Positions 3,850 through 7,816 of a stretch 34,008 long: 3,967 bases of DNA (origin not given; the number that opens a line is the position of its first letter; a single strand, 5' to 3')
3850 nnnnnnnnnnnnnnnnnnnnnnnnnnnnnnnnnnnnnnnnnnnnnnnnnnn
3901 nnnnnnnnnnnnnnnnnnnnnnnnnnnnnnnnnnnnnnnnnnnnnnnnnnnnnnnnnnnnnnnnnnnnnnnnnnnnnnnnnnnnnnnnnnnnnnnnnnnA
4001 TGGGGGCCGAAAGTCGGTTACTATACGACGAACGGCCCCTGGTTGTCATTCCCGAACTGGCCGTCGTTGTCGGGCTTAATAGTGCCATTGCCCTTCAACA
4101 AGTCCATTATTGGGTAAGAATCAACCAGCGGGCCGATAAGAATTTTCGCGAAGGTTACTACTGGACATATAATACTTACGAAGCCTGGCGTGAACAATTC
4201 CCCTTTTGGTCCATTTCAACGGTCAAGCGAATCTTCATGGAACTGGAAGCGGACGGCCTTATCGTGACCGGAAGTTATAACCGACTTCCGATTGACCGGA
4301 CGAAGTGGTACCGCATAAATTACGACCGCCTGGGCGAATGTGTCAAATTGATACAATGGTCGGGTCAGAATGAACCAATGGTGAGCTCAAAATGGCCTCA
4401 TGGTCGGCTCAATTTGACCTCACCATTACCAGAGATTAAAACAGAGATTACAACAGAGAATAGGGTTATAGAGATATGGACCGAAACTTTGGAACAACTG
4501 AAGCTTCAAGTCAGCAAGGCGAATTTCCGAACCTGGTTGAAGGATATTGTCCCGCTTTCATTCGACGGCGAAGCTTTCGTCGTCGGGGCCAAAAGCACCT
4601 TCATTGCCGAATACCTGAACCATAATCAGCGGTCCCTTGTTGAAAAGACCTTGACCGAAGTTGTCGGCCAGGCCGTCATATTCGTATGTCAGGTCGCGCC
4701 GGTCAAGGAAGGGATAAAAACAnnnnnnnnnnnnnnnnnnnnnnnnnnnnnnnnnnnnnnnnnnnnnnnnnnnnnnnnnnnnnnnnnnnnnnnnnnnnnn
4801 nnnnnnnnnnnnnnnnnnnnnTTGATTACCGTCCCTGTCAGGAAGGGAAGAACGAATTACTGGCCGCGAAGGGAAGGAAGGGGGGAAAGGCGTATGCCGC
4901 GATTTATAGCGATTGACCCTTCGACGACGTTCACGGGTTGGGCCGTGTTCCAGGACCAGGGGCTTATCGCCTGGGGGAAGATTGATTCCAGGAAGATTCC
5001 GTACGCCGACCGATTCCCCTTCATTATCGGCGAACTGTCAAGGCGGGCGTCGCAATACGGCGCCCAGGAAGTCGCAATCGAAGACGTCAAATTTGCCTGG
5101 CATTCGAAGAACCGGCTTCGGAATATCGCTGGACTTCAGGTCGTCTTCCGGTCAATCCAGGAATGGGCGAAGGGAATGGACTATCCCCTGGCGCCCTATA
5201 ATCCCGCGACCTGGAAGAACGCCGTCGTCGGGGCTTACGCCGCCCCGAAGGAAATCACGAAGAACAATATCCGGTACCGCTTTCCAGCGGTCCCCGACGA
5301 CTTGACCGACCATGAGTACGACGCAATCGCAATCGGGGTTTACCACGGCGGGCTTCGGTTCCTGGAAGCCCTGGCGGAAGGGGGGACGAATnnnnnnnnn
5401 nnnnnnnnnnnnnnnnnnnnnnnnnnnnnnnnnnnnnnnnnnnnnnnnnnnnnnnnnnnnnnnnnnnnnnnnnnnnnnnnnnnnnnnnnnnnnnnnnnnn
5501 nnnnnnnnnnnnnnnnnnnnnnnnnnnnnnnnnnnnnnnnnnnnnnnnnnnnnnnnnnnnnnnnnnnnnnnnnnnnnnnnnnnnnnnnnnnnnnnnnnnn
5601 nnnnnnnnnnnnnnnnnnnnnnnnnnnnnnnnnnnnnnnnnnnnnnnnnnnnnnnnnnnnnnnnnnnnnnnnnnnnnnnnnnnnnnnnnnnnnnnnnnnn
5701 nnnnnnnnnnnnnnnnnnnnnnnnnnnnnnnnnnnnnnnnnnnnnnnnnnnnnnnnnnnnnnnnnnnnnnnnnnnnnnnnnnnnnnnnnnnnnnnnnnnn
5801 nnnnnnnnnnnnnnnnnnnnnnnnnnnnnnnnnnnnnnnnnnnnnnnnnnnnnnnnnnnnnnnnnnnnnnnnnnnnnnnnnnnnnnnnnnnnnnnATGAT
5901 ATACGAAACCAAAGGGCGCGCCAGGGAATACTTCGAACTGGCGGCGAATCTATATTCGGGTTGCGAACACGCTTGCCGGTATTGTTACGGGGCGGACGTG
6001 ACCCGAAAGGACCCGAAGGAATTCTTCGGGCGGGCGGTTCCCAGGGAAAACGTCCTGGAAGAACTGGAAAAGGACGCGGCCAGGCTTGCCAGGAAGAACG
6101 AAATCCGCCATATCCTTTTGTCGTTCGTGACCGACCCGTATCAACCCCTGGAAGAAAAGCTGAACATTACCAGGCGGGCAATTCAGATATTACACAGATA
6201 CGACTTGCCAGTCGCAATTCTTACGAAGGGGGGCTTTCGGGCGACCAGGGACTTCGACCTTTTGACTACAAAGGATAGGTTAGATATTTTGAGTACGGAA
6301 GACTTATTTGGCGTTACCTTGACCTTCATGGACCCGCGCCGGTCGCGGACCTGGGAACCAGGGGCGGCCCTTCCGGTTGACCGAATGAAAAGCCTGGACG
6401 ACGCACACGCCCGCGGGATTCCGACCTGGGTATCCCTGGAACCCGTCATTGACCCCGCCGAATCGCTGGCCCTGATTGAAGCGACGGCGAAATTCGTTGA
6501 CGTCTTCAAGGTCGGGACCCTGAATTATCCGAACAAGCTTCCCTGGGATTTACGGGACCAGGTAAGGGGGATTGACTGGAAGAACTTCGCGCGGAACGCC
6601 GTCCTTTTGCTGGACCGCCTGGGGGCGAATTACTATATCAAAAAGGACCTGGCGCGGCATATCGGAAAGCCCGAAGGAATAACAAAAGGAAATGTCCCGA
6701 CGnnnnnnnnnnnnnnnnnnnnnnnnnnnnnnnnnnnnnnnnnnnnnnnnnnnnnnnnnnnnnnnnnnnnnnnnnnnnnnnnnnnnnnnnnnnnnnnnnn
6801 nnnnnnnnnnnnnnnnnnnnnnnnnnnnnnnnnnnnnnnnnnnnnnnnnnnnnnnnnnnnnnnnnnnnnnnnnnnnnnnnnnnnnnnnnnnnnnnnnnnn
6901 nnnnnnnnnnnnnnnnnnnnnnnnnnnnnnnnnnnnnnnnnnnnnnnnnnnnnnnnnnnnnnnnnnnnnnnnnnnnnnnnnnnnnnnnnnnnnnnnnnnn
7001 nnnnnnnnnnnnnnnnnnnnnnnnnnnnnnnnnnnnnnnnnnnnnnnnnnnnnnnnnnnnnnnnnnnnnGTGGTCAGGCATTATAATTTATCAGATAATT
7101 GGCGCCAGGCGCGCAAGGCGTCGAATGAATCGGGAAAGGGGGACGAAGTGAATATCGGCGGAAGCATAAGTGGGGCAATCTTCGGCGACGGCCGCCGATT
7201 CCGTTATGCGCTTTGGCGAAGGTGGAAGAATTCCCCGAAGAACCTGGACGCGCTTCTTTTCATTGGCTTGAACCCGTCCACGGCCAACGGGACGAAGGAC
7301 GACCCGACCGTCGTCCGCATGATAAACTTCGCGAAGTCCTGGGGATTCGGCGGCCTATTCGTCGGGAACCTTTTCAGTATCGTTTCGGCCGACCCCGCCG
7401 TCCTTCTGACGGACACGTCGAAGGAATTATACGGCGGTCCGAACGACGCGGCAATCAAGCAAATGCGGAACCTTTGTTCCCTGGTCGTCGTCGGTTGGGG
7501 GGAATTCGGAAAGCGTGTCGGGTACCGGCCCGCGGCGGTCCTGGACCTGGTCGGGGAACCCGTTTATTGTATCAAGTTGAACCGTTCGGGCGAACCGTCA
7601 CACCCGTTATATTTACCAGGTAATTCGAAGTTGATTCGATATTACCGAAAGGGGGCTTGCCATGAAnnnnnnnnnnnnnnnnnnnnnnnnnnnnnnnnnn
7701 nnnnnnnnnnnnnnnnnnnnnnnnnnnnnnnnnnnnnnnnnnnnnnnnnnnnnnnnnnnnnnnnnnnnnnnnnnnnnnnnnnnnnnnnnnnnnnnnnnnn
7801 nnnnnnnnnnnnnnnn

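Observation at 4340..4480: Origin-like iteron array embedded in the linker of the replication initiator gene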

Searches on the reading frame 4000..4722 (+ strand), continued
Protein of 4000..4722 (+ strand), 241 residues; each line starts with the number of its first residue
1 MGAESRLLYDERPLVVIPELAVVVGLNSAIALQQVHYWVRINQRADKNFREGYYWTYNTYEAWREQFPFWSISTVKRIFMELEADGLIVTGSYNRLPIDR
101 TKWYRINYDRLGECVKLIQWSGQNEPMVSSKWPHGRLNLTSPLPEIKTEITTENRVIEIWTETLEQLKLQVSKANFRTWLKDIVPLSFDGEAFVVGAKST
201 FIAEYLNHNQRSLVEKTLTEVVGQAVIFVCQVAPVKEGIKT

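Call 72: predict_structure(alignment_id=A3)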
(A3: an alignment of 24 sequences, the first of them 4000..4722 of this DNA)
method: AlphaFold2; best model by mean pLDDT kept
length: 241 residues; sequences in the alignment: 24
mean_pLDDT: 78.9   pTM: 0.48
mean pLDDT of the five models: 78.9, 75.2, 64.8, 63.3, 63.1
residues with pLDDT >= 90: 78; 70-90: 113; 50-70: 14; < 50: 36
segments of 3 or more residues with pLDDT < 50: 1-3, 123-149, 236-241
pLDDT, mean of each block of 10 residues (from residue 1): 61 81 90 94 92 93 92 95 94 76 91 77 44 41 44 79 86 75 84 87 85 89 89 57 32
secondary structure, 60 per line:
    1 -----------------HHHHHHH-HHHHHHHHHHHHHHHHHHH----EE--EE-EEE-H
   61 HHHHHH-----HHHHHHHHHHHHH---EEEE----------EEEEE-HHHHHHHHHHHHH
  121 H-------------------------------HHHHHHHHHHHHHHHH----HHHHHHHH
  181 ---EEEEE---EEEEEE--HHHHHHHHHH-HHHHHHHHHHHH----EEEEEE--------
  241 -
elements in order: H18-24 H26-44 E56-58 H60-66 H72-84 E88-91 E102-106 H108-121 H153-168 H173-180 E184-188 E192-197 H200-209 H211-222 E227-232

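Call 75: search_protein_families(library=pfam, proteins=[L004:2004-3062:+, L002:1998-2750:+], max_evalue=0.01)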
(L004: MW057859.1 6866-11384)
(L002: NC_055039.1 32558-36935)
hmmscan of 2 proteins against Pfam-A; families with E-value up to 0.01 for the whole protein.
L004:2004-3062:+ (353 aa): 1 family
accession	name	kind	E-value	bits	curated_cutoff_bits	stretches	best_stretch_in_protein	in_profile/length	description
PF09524.15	Phg_2220_C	-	4e-20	72.1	27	1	188-259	1-72/73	Conserved phage C-terminus (Phg_2220_C)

L002:1998-2750:+ (251 aa): 2 families
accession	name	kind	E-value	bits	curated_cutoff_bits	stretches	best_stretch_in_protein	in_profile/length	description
PF07261.16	DnaB_2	-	5.7e-08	32.8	22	1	182-226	26-73/74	Replication initiation and membrane attachment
PF17107.11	SesA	-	0.0047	17.5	26.3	1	145-215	19-89/122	N-terminal domain on NACHT_NTPase and P-loop NTPases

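Call 77: fold_search(model_id=the predicted structure, library=pdb)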
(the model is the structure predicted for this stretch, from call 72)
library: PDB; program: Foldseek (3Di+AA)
matches with E <= 10: 1090; with E <= 0.001: 2
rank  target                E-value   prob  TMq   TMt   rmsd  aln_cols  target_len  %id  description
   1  4tps_D                6.9e-06  1.00  0.32  0.90   1.1        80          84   22  Sporulation Inhibitor of DNA Replication, SirA, in complex with Domain I of DnaA (released 2014-07-30)
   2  4tps_B                1.0e-05  1.00  0.32  0.93   1.0        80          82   22  Sporulation Inhibitor of DNA Replication, SirA, in complex with Domain I of DnaA (released 2014-07-30)
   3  6eu2_O                1.2e-02  0.60  0.26  0.14  22.1       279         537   11  Apo RNA Polymerase III - open conformation (oPOL3) (released 2018-01-17)
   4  2d1h_A                1.3e-02  1.00  0.28  0.60   3.2       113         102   17  Crystal structure of ST1889 protein from thermoacidophilic archaeon Sulfolobus tokodaii (released 2006-09-05)
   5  6xjf_G                1.7e-02  1.00  0.27  0.53   4.4       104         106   14  X-ray crystal structure of Pyrococcus furiosus general transcription factor TFE-alpha (SeMet labeled protein) (released 2020-07-08)
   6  7z1l_O                1.8e-02  0.98  0.30  0.13  16.1       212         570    9  Structure of yeast RNA Polymerase III Pre-Termination Complex (PTC) (released 2022-08-31)
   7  2wp0_C                2.0e-02  1.00  0.29  0.76   2.3        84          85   15  Crystal structure of a HobA-DnaA (domain I-II) complex from Helicobacter pylori. (released 2009-11-17)
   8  2wp0_D                2.0e-02  1.00  0.29  0.74   2.4        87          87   15  Crystal structure of a HobA-DnaA (domain I-II) complex from Helicobacter pylori. (released 2009-11-17)
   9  4pql_A                2.5e-02  0.99  0.33  0.54   5.9       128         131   20  N-Terminal domain of DNA binding protein (released 2014-06-11)
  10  4pql_B                3.0e-02  0.99  0.34  0.57   5.7       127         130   18  N-Terminal domain of DNA binding protein (released 2014-06-11)
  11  3gw2                  3.2e-02  0.99  0.21  0.46   4.0        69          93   16  Crystal structure of possible transcriptional regulatory protein (fragment 1-100) from Mycobacterium bovis. Northeast St (released 2009-04-21)
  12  6cmv_C                3.4e-02  1.00  0.29  0.56   4.0       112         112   19  Crystal structure of Archaeal Biofilm Regulator (AbfR2) from Sulfolobus acidocaldarius (released 2018-11-14)
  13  4g6q_A                3.4e-02  0.82  0.20  0.26  18.9       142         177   15  The crystal structure of a functionally unknown protein Kfla_6221 from Kribbella flavida DSM 17836 (released 2012-09-19)
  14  5x11_C                3.4e-02  0.44  0.18  0.24  18.3       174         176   17  Crystal structure of Bacillus subtilis PadR in complex with operator DNA (released 2017-11-22)
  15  7ykm                  4.0e-02  1.00  0.25  0.62   3.8        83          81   19  Structure of DciA DUF721 domain from Deinococcus radiodurans (released 2023-08-02)
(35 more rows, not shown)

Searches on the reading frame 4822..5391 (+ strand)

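Call 4: search_protein_families(library=pfam, proteins=[window:4822-5391:+], max_evalue=0.01)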
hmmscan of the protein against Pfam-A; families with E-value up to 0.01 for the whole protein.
window:4822-5391:+ (190 aa): 1 family
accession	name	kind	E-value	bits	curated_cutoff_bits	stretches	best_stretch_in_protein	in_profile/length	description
PF02075.23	RuvC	-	1.9e-07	31.6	22.2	1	29-175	2-148/148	Crossover junction endodeoxyribonuclease RuvC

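Call 5: search_protein_families(library=phrogs, proteins=[window:4822-5391:+], max_evalue=0.01)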
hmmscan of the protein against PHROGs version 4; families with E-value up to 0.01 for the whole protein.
window:4822-5391:+ (190 aa): 3 families
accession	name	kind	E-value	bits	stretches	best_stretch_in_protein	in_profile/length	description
phrog_159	-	DNA, RNA and nucleotide metabolism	3.4e-19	70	1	13-175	75-246/330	RuvC-like Holliday junction resolvase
phrog_1770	-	DNA, RNA and nucleotide metabolism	7.6e-11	43.2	1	27-175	5-147/158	Holliday junction resolvase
phrog_827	-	DNA, RNA and nucleotide metabolism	1.3e-06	29.7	1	28-86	3-63/161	Holliday junction resolvase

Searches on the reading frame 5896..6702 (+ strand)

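Call 4: search_protein_families(library=pfam, proteins=[window:5896-6702:+], max_evalue=0.01)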
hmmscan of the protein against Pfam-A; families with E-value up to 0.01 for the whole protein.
window:5896-6702:+ (269 aa): 2 families
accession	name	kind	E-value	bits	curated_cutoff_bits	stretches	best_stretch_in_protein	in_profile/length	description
PF04055.27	Radical_SAM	-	8.4e-12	46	29.5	1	18-201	2-166/166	Radical SAM superfamily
PF13353.11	Fer4_12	-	0.0077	17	22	0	20-60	12-51/137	4Fe-4S single cluster domain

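Call 5: search_protein_families(library=phrogs, proteins=[window:5896-6702:+], max_evalue=0.01)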
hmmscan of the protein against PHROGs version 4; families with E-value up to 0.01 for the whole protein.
window:5896-6702:+ (269 aa): 2 families
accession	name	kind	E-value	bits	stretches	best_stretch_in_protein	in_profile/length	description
phrog_13321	-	unknown function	4.7e-24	86.1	1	16-188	45-208/307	-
phrog_13628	-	unknown function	0.00047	20.6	1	243-262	21-40/46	-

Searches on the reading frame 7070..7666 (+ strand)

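Call 55: search_protein_families(library=phrogs, proteins=[window:7070-7666:+], max_evalue=0.001)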
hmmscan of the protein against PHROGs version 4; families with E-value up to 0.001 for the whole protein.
window:7070-7666:+ (199 aa): 1 family
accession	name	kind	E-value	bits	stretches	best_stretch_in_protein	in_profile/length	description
phrog_3230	-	unknown function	1.7e-39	136.3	1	34-191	9-163/167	-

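Call 56: search_protein_families(library=pfam, proteins=[window:7070-7666:+], max_evalue=0.001)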
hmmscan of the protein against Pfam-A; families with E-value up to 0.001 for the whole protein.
window:7070-7666:+ (199 aa): 1 family
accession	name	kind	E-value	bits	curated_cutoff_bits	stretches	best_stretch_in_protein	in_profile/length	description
PF07799.17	DUF1643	-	6.6e-34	117.3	22.5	1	45-180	1-134/134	Protein of unknown function (DUF1643)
